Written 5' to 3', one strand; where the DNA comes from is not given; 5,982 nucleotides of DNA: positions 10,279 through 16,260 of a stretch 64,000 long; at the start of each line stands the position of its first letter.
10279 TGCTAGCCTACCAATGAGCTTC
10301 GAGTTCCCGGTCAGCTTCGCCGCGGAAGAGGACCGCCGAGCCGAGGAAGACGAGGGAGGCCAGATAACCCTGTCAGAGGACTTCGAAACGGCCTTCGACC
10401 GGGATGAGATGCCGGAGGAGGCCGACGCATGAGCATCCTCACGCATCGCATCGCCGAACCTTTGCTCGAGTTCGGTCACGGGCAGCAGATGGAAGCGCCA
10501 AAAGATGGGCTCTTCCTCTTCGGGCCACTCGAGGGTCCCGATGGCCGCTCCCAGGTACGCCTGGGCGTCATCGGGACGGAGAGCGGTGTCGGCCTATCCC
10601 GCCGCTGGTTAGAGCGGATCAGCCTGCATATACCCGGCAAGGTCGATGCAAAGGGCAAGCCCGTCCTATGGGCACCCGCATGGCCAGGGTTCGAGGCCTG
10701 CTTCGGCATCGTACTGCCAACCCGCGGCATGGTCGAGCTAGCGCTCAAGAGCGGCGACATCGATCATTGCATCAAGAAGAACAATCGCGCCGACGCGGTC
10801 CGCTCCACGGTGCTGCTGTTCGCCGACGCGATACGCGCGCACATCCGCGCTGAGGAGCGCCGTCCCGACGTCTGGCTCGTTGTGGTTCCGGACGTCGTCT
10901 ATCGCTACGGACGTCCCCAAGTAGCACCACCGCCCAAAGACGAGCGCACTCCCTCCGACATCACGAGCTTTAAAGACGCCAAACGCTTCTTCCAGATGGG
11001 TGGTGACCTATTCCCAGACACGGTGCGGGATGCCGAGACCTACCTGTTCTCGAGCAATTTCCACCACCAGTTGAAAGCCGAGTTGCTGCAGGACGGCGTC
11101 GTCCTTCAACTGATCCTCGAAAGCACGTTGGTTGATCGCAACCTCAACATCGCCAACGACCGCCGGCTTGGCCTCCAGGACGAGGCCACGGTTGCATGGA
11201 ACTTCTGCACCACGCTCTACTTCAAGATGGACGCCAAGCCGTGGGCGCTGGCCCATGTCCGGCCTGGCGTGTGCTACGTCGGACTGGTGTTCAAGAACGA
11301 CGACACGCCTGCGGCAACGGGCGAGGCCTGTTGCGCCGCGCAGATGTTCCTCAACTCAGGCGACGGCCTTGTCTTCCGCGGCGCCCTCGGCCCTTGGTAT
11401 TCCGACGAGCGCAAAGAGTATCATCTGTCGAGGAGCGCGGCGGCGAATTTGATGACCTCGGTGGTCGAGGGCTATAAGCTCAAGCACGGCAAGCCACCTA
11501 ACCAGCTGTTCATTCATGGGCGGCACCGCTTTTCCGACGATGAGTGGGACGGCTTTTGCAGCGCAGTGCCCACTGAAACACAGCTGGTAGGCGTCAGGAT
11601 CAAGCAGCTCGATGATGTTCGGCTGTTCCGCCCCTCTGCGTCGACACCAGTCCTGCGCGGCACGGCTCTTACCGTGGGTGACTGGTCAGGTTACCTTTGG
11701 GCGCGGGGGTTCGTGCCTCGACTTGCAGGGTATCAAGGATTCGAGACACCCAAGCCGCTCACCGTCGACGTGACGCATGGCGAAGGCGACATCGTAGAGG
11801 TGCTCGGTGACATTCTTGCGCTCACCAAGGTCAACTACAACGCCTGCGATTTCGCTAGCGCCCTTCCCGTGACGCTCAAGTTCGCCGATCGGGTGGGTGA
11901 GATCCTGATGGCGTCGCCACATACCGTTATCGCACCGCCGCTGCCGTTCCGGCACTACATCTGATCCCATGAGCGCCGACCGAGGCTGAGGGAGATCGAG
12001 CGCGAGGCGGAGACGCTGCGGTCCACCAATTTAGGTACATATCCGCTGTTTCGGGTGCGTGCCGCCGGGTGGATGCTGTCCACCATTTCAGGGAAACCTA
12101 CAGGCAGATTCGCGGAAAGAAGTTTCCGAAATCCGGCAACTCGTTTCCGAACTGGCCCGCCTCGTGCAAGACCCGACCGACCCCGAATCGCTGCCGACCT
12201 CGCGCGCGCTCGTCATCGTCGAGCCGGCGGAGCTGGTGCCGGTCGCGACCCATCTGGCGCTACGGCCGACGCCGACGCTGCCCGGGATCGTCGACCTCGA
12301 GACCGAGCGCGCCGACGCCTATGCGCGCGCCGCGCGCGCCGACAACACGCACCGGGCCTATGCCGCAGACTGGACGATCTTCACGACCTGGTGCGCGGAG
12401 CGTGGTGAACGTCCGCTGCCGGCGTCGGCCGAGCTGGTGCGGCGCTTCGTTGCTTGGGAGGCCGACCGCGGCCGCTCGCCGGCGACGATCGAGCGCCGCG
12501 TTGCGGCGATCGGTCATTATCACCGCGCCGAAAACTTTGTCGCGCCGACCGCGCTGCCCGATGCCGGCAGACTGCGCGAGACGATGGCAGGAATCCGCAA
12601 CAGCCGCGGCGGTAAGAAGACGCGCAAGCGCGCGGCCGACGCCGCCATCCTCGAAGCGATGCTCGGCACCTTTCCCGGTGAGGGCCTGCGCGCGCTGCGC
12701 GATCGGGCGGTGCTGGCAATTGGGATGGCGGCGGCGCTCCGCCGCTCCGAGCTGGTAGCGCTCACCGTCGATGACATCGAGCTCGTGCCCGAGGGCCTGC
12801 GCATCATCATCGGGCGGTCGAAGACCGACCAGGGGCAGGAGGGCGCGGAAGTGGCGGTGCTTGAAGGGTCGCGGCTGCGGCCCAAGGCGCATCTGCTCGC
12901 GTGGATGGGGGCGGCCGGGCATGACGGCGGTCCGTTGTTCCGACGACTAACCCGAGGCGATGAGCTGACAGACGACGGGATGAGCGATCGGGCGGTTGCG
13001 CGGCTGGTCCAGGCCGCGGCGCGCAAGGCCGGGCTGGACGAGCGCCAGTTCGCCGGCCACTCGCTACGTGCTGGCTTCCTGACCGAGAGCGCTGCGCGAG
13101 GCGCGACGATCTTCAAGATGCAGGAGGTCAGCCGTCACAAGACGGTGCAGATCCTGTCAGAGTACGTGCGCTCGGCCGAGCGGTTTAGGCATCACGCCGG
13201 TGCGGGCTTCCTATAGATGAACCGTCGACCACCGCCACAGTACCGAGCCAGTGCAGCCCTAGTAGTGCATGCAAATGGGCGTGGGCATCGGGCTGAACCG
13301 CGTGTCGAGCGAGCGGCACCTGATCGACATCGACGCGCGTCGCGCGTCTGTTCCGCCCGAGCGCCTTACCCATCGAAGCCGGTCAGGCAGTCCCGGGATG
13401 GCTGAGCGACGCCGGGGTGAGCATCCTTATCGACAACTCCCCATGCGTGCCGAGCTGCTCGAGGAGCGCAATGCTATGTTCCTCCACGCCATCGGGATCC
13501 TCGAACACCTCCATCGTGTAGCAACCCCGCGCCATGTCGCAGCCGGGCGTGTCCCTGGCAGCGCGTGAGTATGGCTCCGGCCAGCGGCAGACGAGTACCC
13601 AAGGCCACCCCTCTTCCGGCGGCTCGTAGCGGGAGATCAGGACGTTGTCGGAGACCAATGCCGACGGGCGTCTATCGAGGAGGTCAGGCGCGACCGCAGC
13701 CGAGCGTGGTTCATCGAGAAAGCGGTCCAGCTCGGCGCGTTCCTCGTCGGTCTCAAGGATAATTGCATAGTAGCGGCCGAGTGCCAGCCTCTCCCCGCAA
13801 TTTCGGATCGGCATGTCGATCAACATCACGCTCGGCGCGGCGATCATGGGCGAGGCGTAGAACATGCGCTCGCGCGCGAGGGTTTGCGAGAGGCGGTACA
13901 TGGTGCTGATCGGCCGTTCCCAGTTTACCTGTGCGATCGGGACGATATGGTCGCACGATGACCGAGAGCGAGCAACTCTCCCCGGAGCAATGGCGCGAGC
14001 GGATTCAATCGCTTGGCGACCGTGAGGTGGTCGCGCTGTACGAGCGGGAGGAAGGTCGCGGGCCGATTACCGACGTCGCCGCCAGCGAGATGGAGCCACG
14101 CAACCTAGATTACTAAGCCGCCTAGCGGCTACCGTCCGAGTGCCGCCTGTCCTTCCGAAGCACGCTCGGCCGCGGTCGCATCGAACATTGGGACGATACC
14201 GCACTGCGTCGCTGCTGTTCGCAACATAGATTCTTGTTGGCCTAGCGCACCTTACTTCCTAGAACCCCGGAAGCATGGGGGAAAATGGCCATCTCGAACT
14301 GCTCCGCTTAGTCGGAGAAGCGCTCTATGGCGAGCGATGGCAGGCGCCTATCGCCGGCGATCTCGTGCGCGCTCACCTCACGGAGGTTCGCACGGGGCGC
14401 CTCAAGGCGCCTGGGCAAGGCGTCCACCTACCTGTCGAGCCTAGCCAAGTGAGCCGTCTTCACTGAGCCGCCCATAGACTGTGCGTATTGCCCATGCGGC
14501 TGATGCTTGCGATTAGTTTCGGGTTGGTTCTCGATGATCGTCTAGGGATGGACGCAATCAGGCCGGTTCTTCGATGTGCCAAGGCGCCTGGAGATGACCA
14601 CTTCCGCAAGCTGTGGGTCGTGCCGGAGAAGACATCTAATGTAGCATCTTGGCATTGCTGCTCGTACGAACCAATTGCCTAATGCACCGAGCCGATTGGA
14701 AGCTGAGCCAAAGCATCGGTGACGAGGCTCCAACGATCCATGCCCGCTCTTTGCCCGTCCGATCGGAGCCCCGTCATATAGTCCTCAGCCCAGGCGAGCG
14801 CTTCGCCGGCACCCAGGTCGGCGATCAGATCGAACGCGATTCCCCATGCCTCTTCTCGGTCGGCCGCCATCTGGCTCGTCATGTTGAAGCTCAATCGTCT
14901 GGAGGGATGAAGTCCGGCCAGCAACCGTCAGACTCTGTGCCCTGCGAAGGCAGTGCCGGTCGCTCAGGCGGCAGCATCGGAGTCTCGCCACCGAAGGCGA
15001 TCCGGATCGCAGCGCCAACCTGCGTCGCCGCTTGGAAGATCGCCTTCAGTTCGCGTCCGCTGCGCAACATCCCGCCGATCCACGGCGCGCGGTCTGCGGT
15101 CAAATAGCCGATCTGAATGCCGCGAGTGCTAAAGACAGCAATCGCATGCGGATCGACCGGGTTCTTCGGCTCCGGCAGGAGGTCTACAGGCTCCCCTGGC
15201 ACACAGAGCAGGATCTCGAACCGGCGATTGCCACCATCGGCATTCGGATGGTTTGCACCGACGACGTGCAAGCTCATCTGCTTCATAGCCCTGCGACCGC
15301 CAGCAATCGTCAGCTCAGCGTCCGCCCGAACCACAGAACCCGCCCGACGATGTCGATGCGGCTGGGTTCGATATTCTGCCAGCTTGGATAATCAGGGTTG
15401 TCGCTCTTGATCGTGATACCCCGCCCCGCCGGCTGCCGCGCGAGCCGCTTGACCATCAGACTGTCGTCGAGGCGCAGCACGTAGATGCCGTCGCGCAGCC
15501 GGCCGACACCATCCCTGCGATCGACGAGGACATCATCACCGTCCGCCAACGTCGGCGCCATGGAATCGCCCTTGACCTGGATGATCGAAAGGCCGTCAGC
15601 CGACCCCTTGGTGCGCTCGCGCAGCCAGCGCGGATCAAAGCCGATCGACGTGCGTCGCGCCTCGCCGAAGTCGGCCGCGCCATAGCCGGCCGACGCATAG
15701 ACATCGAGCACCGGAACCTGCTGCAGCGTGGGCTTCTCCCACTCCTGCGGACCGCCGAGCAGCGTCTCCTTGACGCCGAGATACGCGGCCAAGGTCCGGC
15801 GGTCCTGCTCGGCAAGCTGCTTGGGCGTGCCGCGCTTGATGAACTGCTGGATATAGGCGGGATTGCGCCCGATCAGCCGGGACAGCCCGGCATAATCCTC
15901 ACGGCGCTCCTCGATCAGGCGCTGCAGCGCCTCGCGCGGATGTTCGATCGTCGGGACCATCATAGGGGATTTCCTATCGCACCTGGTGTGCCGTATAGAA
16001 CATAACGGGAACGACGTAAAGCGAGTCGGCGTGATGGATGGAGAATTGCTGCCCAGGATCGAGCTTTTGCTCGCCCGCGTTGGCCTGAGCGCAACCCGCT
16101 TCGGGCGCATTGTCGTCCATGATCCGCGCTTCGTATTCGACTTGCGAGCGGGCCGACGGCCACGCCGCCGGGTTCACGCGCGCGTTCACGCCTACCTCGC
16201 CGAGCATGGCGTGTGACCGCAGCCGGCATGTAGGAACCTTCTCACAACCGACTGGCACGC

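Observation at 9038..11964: Intact SPARTA system (TIR-APAZ + short Argonaute) carried on a conjugative element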

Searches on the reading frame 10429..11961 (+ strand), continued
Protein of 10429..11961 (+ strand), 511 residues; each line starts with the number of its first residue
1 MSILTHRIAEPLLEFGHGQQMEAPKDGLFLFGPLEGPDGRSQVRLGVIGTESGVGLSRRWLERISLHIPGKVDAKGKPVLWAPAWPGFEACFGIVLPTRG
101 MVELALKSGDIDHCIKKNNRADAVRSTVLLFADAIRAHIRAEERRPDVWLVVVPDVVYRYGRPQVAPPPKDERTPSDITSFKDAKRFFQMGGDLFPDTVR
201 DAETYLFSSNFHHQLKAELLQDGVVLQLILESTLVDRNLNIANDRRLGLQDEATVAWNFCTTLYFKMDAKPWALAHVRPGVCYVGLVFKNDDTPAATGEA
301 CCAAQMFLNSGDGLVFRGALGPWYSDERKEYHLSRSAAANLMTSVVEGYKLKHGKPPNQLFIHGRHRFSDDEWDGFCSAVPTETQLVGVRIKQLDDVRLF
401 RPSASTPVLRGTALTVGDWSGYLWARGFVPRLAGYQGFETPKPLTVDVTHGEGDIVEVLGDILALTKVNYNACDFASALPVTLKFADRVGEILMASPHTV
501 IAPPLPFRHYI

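Call 62: get_annotated_region(hit=H43, flank=4000)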
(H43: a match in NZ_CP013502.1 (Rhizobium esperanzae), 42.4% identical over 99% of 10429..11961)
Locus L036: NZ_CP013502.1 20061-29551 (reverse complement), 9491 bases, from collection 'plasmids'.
description: Rhizobium esperanzae strain N561 plasmid pRspN561b, complete sequence
organism: Rhizobium esperanzae (NCBI taxid 1967781)
taxonomy: Bacteria; Pseudomonadota; Alphaproteobacteria; Hyphomicrobiales; Rhizobiaceae; Rhizobium; Rhizobium esperanzae
host: -; source: Phaseolus vulgaris,Whole organism,Legume-root nodule,legume-root nodule; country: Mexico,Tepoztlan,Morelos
typing (MOB-suite, as given by PLSDB): conjugative; replicon rep_cluster_101,rep_cluster_287; relaxase MOBQ; mating-pair formation MPF_T
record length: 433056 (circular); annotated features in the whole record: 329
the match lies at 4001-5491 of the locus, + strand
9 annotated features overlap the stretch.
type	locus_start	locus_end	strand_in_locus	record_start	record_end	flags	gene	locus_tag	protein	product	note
CDS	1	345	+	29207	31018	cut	-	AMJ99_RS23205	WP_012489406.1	AAA family ATPase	-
CDS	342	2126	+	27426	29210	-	-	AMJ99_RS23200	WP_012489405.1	ATP-dependent helicase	-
CDS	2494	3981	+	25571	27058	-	-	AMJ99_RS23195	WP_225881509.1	toll/interleukin-1 receptor domain-containing protein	GO:0007165 - signal transduction [Evidence IEA]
CDS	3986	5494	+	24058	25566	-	-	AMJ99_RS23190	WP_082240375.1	hypothetical protein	-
CDS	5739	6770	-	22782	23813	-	-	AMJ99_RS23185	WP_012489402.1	hypothetical protein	-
CDS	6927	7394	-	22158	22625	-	-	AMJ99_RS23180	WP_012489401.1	TIR domain-containing protein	-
CDS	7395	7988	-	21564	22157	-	-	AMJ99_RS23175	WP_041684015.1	7-cyano-7-deazaguanine synthase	-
CDS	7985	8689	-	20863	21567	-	-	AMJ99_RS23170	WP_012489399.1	N-glycosylase/DNA lyase HhH-GPD family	-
CDS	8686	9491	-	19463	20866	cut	-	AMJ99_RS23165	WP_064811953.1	TIR domain-containing protein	GO:0007165 - signal transduction [Evidence IEA]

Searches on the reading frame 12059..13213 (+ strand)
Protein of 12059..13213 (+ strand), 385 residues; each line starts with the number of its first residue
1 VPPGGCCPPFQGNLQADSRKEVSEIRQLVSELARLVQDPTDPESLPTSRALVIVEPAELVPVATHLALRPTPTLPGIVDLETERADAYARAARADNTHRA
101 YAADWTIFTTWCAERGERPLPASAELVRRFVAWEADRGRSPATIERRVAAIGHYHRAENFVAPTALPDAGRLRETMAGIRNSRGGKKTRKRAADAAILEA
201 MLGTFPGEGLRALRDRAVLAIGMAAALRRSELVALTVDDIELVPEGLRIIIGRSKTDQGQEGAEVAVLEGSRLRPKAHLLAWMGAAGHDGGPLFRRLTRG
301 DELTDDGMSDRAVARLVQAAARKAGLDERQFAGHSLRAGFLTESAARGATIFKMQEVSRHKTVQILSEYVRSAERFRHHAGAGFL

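Call 19: search_protein_families(library=pfam, proteins=[window:12059-13213:+], max_evalue=0.001)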
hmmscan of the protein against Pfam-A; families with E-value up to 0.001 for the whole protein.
window:12059-13213:+ (385 aa): 2 families
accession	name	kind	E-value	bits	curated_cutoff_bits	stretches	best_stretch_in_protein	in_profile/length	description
PF00589.27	Phage_integrase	-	1.2e-11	45.2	27.1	1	211-373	20-169/172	Phage integrase family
PF02899.23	Phage_int_SAM_1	-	8.1e-06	26.5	22.3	1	92-156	13-77/83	Phage integrase, N-terminal SAM-like domain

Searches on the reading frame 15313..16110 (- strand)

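Call 19: search_protein_families(library=pfam, proteins=[window:15313-16110:-], max_evalue=0.001)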
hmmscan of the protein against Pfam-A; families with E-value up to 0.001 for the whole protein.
window:15313-16110:- (266 aa): 1 family
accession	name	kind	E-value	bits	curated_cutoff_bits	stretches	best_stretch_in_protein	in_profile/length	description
PF00717.28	Peptidase_S24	-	1.5e-17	63.8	23.3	1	138-258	5-115/116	Peptidase S24-like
